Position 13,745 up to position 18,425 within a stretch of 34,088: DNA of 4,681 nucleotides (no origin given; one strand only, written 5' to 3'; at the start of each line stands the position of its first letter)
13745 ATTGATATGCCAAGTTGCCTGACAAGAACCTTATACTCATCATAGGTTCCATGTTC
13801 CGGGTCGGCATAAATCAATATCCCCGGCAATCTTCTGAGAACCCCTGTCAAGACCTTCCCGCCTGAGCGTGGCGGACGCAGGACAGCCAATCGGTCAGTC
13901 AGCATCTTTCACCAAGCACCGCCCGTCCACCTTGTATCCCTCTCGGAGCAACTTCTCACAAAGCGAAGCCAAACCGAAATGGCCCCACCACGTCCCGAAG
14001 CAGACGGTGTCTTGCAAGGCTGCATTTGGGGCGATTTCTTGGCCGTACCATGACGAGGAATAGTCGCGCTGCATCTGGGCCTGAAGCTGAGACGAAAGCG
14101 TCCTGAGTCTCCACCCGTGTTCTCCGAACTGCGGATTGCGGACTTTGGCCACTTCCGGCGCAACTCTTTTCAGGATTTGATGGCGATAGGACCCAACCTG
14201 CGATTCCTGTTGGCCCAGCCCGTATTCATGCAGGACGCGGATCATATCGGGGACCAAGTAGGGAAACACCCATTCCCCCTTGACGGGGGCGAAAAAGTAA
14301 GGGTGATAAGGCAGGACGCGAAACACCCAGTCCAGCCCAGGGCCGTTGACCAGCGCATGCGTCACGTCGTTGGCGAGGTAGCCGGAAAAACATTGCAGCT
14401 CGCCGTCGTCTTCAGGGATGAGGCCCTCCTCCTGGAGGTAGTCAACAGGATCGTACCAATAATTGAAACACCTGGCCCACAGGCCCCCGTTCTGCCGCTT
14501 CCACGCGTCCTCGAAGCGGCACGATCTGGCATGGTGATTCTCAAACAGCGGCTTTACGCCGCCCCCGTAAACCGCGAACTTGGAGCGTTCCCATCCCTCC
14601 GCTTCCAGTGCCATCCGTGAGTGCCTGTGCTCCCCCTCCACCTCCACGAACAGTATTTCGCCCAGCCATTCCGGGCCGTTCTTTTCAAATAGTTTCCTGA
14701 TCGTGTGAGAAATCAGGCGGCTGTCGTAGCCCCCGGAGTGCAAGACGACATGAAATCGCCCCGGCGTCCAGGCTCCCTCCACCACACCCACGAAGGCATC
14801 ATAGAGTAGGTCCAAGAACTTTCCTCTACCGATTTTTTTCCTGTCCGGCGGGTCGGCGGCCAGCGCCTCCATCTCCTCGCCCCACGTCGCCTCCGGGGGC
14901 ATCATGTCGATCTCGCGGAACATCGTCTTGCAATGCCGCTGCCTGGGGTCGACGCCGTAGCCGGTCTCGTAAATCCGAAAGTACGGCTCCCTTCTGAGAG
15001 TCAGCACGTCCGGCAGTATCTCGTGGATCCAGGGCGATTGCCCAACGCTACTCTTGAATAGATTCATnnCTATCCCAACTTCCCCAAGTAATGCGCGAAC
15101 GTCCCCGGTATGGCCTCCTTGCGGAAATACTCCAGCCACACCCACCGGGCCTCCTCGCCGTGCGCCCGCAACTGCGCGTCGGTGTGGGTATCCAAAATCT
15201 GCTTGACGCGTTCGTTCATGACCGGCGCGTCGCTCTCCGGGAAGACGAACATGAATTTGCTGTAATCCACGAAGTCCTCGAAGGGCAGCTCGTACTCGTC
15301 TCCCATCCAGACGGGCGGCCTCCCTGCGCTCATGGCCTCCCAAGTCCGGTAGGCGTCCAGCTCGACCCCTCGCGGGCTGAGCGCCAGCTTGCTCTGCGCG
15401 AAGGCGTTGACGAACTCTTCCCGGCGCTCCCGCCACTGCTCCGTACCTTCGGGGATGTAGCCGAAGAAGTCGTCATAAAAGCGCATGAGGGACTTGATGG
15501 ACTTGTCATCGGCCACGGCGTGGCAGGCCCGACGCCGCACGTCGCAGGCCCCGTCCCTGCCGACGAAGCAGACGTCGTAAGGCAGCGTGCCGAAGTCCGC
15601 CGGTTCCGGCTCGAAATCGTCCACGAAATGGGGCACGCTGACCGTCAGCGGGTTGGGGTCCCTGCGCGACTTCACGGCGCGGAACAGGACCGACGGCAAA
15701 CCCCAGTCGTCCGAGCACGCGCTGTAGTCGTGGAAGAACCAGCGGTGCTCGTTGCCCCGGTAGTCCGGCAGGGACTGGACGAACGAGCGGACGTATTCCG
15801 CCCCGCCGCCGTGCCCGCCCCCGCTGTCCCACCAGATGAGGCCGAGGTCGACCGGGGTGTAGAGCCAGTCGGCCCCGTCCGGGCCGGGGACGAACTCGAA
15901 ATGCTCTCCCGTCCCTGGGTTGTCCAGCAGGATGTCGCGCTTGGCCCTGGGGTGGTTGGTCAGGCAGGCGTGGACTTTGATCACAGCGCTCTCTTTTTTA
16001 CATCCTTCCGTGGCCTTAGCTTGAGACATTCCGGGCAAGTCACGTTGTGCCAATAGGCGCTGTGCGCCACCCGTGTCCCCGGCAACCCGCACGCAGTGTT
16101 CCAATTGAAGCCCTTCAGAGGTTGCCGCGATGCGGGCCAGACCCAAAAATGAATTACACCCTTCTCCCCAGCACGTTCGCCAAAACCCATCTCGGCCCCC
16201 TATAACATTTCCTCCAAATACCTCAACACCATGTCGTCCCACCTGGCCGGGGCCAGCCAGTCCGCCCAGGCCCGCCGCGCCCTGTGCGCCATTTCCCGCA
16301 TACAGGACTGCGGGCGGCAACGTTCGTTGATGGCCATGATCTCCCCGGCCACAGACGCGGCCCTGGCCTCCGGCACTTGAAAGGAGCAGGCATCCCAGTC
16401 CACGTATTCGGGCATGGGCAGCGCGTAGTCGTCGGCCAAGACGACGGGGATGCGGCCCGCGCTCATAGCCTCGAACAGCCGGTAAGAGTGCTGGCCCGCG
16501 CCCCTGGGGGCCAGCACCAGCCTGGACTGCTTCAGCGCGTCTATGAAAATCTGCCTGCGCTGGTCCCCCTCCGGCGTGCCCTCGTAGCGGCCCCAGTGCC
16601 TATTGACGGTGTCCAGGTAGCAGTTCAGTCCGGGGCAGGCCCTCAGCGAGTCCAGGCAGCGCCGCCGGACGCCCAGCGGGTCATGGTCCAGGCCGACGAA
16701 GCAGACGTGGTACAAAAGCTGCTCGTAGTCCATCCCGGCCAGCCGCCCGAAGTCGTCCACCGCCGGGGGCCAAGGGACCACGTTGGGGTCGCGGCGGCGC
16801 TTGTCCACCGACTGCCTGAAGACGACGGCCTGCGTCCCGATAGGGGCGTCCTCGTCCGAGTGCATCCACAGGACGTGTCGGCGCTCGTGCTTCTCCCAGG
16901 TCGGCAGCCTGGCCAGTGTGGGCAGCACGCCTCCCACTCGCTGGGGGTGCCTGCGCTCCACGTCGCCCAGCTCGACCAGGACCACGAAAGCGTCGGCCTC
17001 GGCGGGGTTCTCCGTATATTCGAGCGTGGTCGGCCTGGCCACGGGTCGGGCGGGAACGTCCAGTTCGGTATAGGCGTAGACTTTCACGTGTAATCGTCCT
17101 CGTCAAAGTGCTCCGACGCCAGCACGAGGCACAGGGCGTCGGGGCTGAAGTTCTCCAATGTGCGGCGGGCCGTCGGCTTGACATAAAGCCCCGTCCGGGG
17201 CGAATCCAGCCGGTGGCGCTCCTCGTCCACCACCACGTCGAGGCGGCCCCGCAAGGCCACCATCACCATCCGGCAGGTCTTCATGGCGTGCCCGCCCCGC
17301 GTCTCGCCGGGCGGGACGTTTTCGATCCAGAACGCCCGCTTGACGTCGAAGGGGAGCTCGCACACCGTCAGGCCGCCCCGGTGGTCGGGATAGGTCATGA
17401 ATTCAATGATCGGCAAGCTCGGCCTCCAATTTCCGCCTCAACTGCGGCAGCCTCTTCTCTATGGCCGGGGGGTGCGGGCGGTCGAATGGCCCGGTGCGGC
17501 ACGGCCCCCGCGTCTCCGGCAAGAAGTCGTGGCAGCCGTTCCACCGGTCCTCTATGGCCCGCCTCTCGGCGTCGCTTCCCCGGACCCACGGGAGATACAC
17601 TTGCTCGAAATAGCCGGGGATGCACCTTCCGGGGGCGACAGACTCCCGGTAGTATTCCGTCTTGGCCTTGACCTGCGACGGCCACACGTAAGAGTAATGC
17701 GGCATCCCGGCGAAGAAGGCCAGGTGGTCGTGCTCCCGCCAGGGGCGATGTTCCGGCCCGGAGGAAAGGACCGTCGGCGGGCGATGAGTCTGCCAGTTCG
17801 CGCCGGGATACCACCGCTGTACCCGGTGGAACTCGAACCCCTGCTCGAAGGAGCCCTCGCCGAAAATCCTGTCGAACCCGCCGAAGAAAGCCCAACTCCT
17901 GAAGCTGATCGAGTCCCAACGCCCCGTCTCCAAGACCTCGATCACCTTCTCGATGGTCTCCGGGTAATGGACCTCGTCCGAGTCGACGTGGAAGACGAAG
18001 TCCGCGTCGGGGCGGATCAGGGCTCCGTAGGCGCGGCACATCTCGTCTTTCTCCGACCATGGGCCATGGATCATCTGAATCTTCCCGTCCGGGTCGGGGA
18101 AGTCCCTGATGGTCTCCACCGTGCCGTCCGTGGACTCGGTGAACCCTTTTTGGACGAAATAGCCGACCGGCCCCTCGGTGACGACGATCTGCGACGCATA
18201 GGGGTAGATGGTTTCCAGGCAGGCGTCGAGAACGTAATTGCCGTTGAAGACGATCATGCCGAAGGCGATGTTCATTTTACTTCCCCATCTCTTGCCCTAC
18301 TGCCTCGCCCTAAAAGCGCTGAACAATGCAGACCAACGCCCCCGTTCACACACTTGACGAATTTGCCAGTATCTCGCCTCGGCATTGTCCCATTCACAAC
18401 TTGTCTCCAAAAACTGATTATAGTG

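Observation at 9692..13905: Low-GC sub-block inside the island: orphan PhnD/PhnE importer, LicC/PntC-like nucleotidyltransferase, rSAM-like protein and sulfotransferases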

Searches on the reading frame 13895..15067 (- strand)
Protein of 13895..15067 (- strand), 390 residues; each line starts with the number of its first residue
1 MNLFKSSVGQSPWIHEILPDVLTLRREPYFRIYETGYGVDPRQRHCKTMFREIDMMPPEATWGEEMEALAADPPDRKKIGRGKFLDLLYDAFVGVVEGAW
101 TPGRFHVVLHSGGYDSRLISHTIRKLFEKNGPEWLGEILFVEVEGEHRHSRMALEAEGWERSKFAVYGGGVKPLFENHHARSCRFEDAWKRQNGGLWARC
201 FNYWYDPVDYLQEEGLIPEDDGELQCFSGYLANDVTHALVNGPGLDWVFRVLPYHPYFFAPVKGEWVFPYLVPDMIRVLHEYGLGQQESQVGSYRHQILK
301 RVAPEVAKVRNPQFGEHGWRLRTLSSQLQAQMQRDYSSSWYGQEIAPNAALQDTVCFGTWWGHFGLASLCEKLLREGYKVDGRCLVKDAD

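Call 4: search_protein_families(library=pfam, proteins=[window:13895-15040:-], max_evalue=0.01)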
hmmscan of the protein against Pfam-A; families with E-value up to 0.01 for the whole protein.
window:13895-15040:- (381 aa): 0 families

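Call 5: search_protein_families(library=ncbifam, proteins=[window:13895-15040:-], max_evalue=0.01)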
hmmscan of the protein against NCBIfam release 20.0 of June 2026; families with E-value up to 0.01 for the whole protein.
window:13895-15040:- (381 aa): 0 families

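Call 28: search_protein_families(library=pfam, proteins=[window:13895-15067:-], max_evalue=5)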
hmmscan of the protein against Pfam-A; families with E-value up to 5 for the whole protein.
window:13895-15067:- (390 aa): 1 family
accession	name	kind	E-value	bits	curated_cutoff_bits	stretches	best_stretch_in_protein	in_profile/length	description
PF07400.16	IL11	-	0.2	11.7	25.8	1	284-334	66-118/170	Interleukin 11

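Call 82: search_solved_structures(query=window:13895-15067:-, max_evalue=10, show_alignments=2)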
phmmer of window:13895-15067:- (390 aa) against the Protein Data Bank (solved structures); distinct sequences matched with E-value up to 10: 0.

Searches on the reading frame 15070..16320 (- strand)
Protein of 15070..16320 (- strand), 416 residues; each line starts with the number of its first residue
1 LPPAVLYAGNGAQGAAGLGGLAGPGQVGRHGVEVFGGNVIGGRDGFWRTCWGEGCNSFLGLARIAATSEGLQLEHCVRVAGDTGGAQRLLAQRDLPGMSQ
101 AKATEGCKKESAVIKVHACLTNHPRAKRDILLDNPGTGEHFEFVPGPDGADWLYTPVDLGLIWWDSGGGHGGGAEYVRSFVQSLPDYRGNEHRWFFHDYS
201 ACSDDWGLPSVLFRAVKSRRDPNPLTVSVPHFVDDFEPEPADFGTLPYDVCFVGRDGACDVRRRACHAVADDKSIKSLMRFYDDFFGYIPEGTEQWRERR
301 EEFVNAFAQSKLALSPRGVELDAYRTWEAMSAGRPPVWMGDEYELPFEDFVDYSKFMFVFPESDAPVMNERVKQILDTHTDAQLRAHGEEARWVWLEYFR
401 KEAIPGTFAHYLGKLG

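Call 9: search_protein_families(library=pfam, proteins=[window:15070-16320:-], max_evalue=0.01)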
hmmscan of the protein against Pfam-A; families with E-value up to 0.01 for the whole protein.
window:15070-16320:- (416 aa): 2 families
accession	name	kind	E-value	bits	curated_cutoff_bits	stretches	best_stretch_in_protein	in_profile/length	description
PF03016.20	Exostosin_GT47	-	4.3e-10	39.8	33.4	1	298-372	216-290/293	Exostosin GT47 domain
PF24785.1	RXYLT1_C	-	1.2e-05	25.3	27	1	297-337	64-104/187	RXYLT1 C-terminal domain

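Call 10: search_protein_families(library=phrogs, proteins=[window:15070-16320:-], max_evalue=0.001)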
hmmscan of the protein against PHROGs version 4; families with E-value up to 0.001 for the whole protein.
window:15070-16320:- (416 aa): 0 families

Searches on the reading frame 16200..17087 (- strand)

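Call 9: search_protein_families(library=pfam, proteins=[window:16200-17087:-], max_evalue=0.01)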
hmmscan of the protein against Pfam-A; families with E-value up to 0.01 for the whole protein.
window:16200-17087:- (295 aa): 2 families
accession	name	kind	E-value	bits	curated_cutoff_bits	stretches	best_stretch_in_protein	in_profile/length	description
PF03016.20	Exostosin_GT47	-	2.6e-17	63.5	33.4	1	24-247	50-286/293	Exostosin GT47 domain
PF24785.1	RXYLT1_C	-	1.3e-08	35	27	1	173-217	62-106/187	RXYLT1 C-terminal domain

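Call 10: search_protein_families(library=phrogs, proteins=[window:16200-17087:-], max_evalue=0.001)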
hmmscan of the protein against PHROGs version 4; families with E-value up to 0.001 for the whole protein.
window:16200-17087:- (295 aa): 0 families

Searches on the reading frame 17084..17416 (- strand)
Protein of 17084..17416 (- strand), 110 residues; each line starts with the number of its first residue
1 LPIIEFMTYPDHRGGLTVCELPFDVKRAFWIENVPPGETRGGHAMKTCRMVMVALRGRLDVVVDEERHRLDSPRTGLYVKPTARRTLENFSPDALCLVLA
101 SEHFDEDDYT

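Call 28: search_protein_families(library=pfam, proteins=[window:17084-17416:-], max_evalue=5)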
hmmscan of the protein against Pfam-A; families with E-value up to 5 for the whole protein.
window:17084-17416:- (110 aa): 2 families
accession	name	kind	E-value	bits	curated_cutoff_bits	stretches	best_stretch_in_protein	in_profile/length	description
PF05523.17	FdtA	-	7.2e-30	103.9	23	1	3-109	5-119/131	WxcM-like, C-terminal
PF07883.17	Cupin_2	-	0.026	14.7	27.2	1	31-94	2-63/70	Cupin domain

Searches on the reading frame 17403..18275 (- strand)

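Call 9: search_protein_families(library=pfam, proteins=[window:17403-18275:-], max_evalue=0.01)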
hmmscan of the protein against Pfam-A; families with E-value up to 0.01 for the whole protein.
window:17403-18275:- (290 aa): 1 family
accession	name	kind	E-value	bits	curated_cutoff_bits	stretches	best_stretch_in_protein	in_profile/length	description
PF00535.33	Glycos_transf_2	-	6.6e-06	26.6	23.3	1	48-139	37-127/168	Glycosyl transferase family 2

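Call 10: search_protein_families(library=phrogs, proteins=[window:17403-18275:-], max_evalue=0.001)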
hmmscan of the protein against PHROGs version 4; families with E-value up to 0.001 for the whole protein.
window:17403-18275:- (290 aa): 1 family
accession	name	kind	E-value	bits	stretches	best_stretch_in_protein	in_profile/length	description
phrog_13126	-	moron, auxiliary metabolic gene and host takeover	5.5e-06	26.8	1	1-118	1-103/394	beta-1,4-glycosyltransferase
